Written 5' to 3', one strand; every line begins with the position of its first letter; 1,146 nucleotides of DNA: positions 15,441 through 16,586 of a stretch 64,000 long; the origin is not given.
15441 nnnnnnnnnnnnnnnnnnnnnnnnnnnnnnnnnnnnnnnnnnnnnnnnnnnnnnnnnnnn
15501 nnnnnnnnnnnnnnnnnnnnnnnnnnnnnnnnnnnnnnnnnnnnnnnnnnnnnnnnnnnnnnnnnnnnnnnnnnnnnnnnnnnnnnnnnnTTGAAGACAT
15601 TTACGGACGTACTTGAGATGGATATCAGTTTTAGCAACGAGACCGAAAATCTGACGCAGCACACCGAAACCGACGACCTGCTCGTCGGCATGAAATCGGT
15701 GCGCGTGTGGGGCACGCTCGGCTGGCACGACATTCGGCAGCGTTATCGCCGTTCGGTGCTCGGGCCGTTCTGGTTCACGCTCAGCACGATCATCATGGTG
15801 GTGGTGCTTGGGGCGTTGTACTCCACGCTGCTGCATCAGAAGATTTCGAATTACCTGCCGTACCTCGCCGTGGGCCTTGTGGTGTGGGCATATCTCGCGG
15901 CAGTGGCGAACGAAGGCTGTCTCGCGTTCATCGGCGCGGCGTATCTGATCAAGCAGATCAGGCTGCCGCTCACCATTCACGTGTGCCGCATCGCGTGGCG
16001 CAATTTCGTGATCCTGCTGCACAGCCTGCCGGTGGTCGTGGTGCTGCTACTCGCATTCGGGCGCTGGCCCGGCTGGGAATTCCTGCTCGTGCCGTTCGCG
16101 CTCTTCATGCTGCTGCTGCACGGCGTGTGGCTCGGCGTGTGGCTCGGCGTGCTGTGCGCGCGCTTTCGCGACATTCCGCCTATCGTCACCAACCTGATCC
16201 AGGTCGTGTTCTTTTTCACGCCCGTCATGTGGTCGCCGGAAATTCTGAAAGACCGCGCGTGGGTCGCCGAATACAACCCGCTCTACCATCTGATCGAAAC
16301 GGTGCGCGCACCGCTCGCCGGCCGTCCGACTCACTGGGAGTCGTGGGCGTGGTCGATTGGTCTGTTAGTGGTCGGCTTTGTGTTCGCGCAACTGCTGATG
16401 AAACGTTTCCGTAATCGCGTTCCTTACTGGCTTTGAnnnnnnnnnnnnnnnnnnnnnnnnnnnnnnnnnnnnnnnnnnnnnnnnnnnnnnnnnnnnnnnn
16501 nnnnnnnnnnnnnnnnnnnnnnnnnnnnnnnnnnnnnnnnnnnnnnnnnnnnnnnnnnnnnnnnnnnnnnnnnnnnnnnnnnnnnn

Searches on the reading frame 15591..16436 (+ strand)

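Call 9: search_protein_families(library=pfam, proteins=[window:15591-16436:+], max_evalue=0.001)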
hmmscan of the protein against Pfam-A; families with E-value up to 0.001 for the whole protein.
window:15591-16436:+ (281 aa): 1 family
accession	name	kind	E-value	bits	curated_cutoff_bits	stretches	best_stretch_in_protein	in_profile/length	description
PF01061.29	ABC2_membrane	-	7.6e-19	68.5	26.9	1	41-240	4-208/211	ABC-2 type transporter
